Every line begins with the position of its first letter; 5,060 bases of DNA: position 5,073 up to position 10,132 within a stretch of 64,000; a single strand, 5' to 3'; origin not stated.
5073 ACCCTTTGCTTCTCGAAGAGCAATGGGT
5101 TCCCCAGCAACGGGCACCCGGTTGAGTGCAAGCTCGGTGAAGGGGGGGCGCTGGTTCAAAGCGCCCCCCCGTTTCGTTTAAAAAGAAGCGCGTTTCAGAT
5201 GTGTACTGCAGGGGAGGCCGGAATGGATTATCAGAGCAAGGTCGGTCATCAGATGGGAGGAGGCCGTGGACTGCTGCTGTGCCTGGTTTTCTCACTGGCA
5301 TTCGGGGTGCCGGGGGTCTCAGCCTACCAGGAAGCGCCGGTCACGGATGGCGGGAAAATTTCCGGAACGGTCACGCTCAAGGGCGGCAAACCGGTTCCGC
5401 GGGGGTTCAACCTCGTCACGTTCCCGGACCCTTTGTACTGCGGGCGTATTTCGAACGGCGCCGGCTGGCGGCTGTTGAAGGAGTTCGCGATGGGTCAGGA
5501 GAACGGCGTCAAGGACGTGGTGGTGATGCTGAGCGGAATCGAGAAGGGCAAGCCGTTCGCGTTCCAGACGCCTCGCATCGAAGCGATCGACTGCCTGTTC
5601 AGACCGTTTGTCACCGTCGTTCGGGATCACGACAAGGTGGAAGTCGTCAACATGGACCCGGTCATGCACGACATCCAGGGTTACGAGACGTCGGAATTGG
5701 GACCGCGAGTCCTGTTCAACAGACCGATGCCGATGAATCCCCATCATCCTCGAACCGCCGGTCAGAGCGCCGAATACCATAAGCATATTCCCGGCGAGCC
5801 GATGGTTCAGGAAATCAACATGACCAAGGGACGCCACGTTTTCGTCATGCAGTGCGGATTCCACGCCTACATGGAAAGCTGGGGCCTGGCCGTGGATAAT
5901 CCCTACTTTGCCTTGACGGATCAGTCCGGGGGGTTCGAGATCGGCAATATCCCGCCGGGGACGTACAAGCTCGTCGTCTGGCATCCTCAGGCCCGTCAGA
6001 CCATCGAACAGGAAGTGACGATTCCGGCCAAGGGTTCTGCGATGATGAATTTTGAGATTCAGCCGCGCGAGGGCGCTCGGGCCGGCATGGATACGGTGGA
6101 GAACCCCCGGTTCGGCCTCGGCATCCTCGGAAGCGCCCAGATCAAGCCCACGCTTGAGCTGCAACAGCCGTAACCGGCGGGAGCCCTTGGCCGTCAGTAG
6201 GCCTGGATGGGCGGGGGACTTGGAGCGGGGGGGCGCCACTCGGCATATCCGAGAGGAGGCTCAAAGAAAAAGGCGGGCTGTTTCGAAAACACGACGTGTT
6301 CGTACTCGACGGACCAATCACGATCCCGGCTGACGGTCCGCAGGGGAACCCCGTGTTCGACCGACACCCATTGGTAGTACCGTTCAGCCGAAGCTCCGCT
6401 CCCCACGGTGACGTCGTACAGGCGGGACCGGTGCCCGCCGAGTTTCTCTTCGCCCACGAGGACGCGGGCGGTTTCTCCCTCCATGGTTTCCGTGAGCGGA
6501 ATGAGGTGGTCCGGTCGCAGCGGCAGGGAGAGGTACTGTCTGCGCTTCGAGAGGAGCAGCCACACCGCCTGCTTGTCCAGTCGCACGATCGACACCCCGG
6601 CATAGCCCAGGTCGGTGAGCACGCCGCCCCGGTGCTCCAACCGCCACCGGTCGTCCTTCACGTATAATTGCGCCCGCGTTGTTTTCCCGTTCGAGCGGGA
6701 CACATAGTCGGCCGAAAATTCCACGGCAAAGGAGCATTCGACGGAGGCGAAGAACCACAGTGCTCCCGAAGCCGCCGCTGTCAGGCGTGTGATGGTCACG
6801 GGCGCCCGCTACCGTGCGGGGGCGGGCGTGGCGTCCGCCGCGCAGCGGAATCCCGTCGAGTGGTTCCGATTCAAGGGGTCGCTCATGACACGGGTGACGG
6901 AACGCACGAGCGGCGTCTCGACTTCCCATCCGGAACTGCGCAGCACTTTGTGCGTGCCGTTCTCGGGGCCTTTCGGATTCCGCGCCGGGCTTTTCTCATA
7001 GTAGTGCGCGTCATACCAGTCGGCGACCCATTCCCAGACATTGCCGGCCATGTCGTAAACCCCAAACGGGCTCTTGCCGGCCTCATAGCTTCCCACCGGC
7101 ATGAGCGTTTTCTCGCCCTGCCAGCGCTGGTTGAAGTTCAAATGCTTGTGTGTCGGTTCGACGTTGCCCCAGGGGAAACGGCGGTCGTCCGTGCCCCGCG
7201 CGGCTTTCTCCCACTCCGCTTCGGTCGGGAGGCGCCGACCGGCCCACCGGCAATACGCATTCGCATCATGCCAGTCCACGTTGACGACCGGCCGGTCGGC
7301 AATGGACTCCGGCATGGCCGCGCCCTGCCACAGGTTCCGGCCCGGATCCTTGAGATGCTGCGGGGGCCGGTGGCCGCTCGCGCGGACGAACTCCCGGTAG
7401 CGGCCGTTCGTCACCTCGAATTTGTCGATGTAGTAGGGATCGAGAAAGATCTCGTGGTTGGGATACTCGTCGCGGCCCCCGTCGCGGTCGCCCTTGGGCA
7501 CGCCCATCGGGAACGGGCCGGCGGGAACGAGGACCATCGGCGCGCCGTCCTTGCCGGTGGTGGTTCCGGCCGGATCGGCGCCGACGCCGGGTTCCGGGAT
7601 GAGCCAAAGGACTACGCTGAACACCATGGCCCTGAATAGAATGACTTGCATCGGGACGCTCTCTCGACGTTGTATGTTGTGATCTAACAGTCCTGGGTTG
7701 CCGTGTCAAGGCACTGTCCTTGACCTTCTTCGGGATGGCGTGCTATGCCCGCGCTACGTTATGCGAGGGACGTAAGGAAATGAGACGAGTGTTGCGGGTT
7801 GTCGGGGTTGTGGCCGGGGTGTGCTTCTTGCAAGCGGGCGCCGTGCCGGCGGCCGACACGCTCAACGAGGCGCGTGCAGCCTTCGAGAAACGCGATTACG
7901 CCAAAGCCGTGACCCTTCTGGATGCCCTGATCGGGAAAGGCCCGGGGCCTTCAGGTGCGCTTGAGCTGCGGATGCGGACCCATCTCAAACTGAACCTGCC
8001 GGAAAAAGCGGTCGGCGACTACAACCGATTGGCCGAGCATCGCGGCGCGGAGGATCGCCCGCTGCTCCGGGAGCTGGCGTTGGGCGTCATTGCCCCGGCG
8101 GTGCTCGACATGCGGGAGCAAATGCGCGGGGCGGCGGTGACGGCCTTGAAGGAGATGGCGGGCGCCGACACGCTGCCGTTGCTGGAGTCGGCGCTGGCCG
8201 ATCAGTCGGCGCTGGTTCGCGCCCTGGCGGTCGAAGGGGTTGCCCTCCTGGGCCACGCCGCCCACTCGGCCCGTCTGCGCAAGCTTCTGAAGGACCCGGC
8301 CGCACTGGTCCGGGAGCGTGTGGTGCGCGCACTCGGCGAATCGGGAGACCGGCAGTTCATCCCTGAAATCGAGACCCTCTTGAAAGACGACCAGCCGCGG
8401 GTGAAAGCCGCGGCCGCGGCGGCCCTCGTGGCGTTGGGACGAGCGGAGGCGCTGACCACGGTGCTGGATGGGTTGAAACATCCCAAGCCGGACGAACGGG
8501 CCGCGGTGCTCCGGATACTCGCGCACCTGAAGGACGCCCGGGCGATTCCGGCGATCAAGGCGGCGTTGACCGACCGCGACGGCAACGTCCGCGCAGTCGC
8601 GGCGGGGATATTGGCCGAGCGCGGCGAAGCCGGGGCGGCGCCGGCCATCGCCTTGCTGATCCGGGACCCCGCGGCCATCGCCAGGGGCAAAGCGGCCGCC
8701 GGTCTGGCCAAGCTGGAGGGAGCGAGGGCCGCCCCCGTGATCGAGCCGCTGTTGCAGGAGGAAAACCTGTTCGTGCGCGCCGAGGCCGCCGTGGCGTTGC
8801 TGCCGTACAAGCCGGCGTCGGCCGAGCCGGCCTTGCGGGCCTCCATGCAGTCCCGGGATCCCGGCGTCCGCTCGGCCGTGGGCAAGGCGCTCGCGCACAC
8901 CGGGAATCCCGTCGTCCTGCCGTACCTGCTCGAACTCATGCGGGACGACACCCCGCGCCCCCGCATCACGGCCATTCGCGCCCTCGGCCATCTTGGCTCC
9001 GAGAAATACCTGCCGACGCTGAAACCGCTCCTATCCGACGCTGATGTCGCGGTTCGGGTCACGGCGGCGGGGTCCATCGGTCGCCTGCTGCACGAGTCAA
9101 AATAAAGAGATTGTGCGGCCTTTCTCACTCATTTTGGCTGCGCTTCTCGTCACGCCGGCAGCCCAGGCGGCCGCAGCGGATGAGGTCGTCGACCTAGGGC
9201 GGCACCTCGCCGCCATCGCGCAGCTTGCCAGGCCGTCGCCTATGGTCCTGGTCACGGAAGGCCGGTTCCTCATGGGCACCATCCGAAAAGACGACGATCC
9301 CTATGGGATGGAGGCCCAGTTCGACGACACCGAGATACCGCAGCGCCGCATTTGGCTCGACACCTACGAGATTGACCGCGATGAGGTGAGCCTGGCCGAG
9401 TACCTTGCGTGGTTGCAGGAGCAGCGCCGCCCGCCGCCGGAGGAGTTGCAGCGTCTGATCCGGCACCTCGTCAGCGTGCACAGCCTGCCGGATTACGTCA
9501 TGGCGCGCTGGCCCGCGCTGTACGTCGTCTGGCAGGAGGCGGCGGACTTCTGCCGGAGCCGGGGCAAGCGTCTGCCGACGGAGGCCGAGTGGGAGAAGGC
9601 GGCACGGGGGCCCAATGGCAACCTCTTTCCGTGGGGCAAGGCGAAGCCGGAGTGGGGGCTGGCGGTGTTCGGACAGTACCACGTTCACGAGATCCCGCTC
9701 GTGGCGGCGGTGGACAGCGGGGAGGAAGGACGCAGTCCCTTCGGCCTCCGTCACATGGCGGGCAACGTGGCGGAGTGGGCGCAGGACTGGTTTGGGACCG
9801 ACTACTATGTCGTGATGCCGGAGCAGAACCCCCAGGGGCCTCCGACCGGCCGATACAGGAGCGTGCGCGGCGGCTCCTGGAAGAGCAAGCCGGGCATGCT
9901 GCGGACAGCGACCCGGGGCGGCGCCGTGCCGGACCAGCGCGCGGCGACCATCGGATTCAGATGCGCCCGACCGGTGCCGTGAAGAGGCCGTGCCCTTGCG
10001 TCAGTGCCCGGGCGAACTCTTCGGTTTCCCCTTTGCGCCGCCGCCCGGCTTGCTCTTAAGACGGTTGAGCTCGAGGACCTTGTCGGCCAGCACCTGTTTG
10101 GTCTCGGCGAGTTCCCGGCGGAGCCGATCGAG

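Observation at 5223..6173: Paralogous secreted cupredoxin-like proteins each sit immediately downstream of a big oxidoreductase; all three Cu proteins share an amicyanin-type C-x2-H-x2-M loop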

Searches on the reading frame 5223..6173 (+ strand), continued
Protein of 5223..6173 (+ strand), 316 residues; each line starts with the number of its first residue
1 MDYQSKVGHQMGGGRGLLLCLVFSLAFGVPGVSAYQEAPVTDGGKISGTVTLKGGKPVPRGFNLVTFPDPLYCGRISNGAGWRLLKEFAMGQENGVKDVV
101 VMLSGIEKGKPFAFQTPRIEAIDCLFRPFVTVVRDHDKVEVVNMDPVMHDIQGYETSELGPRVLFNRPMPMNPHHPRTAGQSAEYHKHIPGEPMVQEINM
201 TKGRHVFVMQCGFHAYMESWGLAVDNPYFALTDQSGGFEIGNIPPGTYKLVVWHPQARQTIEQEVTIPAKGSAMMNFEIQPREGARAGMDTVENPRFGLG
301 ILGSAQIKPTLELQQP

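Call 75: search_protein_families(library=pfam, proteins=[P0304, P0320, P0384, P0391, P0395, P0408, P0415, P0333, P0398, P0302], max_evalue=0.001)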
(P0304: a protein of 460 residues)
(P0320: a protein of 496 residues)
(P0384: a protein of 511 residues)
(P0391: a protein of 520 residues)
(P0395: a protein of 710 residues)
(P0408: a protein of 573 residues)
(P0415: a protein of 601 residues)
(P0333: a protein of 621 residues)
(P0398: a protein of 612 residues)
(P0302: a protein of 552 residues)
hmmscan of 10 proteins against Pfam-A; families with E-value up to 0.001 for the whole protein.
P0304 (460 aa): 6 families
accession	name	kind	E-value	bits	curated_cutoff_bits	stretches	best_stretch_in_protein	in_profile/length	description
PF09136.16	Glucodextran_B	-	7.9e-33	112.7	27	2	113-194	1-82/83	Glucodextranase, domain B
PF14686.12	fn3_3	-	1.9e-07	31.2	24.4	1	397-452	15-74/75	Polysaccharide lyase family 4, domain II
PF19077.6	Big_13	-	2.5e-06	28.3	27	0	54-109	37-101/102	Bacterial Ig-like domain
PF13620.12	CarboxypepD_reg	-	6.7e-06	26.8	32.3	1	407-456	30-80/82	Carboxypeptidase regulatory-like domain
PF17957.7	Big_7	-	5.7e-05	24.1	24.1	0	29-100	1-64/70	Bacterial Ig domain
PF17936.7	Big_6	-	6e-05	23.7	27.6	0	69-105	43-79/83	Bacterial Ig domain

P0320 (496 aa): 2 families
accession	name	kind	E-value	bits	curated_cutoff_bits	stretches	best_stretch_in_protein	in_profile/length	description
PF14686.12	fn3_3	-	3.3e-05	24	24.4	1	439-484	27-74/75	Polysaccharide lyase family 4, domain II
PF13620.12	CarboxypepD_reg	-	0.0001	23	32.3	1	439-486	30-78/82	Carboxypeptidase regulatory-like domain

P0384 (511 aa): 7 families
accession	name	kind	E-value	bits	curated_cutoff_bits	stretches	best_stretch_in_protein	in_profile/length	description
PF12796.13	Ank_2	-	9.8e-35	119.4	27.3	2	73-161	5-90/90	Ankyrin repeats (3 copies)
PF00023.36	Ank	-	1.8e-33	113.2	21.1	3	131-161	2-32/33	Ankyrin repeat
PF13637.12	Ank_4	-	3.7e-31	106.9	22.7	4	175-218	7-50/50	Ankyrin repeats (many copies)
PF13857.12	Ank_5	-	2.6e-24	85.5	27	2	129-168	14-53/56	Ankyrin repeats (many copies)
PF13606.12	Ank_3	-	4.4e-16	57.6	22.3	0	131-159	2-30/30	Ankyrin repeat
PF24521.3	Ank_KRIT1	-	3e-12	46.9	80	1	64-166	17-120/149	KRIT1 ankyrin-repeats domain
PF14686.12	fn3_3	-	0.00083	19.5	24.4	0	456-499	27-72/75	Polysaccharide lyase family 4, domain II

P0391 (520 aa): 3 families
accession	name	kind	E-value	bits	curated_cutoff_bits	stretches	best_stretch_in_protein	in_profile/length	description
PF00034.26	Cytochrom_C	-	3.4e-11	44.8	21.3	1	118-207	2-89/90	Cytochrome c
PF13442.11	Cytochrome_CBB3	-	1.4e-10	41.8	27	1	115-204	1-68/68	Cytochrome C oxidase, cbb3-type, subunit III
PF13620.12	CarboxypepD_reg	-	5.8e-05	23.8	32.3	1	468-517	31-81/82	Carboxypeptidase regulatory-like domain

P0395 (710 aa): 5 families
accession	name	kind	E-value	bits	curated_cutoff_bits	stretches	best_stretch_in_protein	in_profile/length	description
PF10282.15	Lactonase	-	4.5e-10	39.7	21.7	0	268-337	248-319/344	Lactonase, 7-bladed beta-propeller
PF07635.16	PSCyt1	-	2.4e-08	34.9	22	1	47-91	1-45/59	Planctomycete cytochrome C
PF13620.12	CarboxypepD_reg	-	8.5e-06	26.5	32.3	1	656-706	30-80/82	Carboxypeptidase regulatory-like domain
PF14686.12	fn3_3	-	0.00023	21.3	24.4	1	656-698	27-70/75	Polysaccharide lyase family 4, domain II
PF09430.16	EMC7_beta-sandw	-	0.0008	20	26.6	0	654-684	17-49/122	ER membrane protein complex subunit 7, beta-sandwich domain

P0408 (573 aa): 4 families
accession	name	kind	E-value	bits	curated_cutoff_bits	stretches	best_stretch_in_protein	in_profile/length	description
PF00034.26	Cytochrom_C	-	3.6e-16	60.7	21.3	2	185-276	3-89/90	Cytochrome c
PF13442.11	Cytochrome_CBB3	-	1.4e-15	57.8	27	2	183-273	3-68/68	Cytochrome C oxidase, cbb3-type, subunit III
PF13620.12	CarboxypepD_reg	-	3.4e-07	31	32.3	1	520-571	29-81/82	Carboxypeptidase regulatory-like domain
PF14686.12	fn3_3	-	5.3e-07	29.8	24.4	1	521-563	27-71/75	Polysaccharide lyase family 4, domain II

P0415 (601 aa): 5 families
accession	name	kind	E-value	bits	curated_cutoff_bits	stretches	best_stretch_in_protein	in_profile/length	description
PF13620.12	CarboxypepD_reg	-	3.2e-13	50.3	32.3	1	540-584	22-70/82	Carboxypeptidase regulatory-like domain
PF09430.16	EMC7_beta-sandw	-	1.1e-08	35.7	26.6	0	541-571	18-48/122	ER membrane protein complex subunit 7, beta-sandwich domain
PF13715.12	CarbopepD_reg_2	-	6.7e-07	29.7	32.2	0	534-578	16-60/88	CarboxypepD_reg-like domain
PF14686.12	fn3_3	-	2.4e-06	27.7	24.4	0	540-568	23-51/75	Polysaccharide lyase family 4, domain II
PF23193.1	NOMO_3rd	-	0.00059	20.3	27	0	261-312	62-100/120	NOMO third transthyretin-like domain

P0333 (621 aa): 3 families
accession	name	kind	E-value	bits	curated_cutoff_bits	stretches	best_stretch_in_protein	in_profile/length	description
PF07705.17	CARDB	-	2.3e-33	114.9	22.7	2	402-514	1-99/101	CARDB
PF14686.12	fn3_3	-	1.2e-05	25.5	24.4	1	191-235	27-73/75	Polysaccharide lyase family 4, domain II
PF13620.12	CarboxypepD_reg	-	3.4e-05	24.6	32.3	1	192-240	31-80/82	Carboxypeptidase regulatory-like domain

P0398 (612 aa): 9 families
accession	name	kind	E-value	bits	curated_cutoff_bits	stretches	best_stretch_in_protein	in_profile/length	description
PF12796.13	Ank_2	-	6.6e-29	100.8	27.3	2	317-408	2-90/90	Ankyrin repeats (3 copies)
PF00023.36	Ank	-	2.1e-27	94.1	21.1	2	344-375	1-32/33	Ankyrin repeat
PF13637.12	Ank_4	-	2.4e-21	75.7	22.7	3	316-365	1-50/50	Ankyrin repeats (many copies)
PF13857.12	Ank_5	-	4.1e-21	75.3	27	3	331-383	1-54/56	Ankyrin repeats (many copies)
PF13606.12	Ank_3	-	2.6e-13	49.1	22.3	0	344-373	1-30/30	Ankyrin repeat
PF13371.12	TPR_9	-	6e-06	26.6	35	1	528-592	8-72/73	Tetratricopeptide repeat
PF13620.12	CarboxypepD_reg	-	3.5e-05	24.5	32.3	1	217-266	30-80/82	Carboxypeptidase regulatory-like domain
PF24521.3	Ank_KRIT1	-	3.6e-05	23.9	80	1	348-448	21-122/149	KRIT1 ankyrin-repeats domain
PF14686.12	fn3_3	-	0.0002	21.5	24.4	1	197-262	7-74/75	Polysaccharide lyase family 4, domain II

P0302 (552 aa): 4 families
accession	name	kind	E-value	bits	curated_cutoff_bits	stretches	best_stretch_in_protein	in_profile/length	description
PF13620.12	CarboxypepD_reg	-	2.2e-11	44.4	32.3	1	195-266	28-79/82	Carboxypeptidase regulatory-like domain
PF14686.12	fn3_3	-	1.7e-09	37.8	24.4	0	197-228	27-58/75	Polysaccharide lyase family 4, domain II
PF13715.12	CarbopepD_reg_2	-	5.7e-09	36.3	32.2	0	463-518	17-72/88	CarboxypepD_reg-like domain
PF09430.16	EMC7_beta-sandw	-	0.00012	22.7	26.6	0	194-224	18-48/122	ER membrane protein complex subunit 7, beta-sandwich domain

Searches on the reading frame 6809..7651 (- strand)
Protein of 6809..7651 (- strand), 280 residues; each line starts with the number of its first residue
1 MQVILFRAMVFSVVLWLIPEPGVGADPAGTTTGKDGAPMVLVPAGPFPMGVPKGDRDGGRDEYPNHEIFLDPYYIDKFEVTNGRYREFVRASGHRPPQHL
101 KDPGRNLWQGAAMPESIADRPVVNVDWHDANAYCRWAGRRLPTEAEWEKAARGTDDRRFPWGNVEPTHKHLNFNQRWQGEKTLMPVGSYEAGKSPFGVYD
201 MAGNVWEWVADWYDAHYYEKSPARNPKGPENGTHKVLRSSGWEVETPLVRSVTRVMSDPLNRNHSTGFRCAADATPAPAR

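Call 55: search_protein_families(library=pfam, proteins=[window:6809-7651:-], max_evalue=0.0001)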
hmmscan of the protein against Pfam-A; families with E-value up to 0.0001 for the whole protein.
window:6809-7651:- (280 aa): 1 family
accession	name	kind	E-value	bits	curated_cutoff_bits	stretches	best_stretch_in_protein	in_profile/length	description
PF03781.23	FGE-sulfatase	-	1.8e-59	201.9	23.3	1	38-271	4-254/255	Sulfatase-modifying factor enzyme 1-like domain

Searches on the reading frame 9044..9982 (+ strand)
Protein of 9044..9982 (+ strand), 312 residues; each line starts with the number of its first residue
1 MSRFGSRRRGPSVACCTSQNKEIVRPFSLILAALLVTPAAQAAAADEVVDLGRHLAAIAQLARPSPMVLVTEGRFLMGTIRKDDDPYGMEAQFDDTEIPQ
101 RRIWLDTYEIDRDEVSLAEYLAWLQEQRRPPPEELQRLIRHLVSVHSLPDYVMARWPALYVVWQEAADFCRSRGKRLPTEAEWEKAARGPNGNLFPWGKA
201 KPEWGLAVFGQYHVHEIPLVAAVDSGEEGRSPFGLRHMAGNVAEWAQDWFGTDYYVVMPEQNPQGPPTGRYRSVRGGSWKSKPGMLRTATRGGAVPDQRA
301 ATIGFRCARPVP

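Call 17: search_protein_families(library=pfam, proteins=[window:9044-9982:+], max_evalue=0.001)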
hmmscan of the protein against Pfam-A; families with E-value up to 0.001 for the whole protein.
window:9044-9982:+ (312 aa): 1 family
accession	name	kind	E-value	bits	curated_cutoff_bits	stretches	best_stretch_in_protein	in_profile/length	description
PF03781.23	FGE-sulfatase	-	2.1e-45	155.8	23.3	1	67-309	5-255/255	Sulfatase-modifying factor enzyme 1-like domain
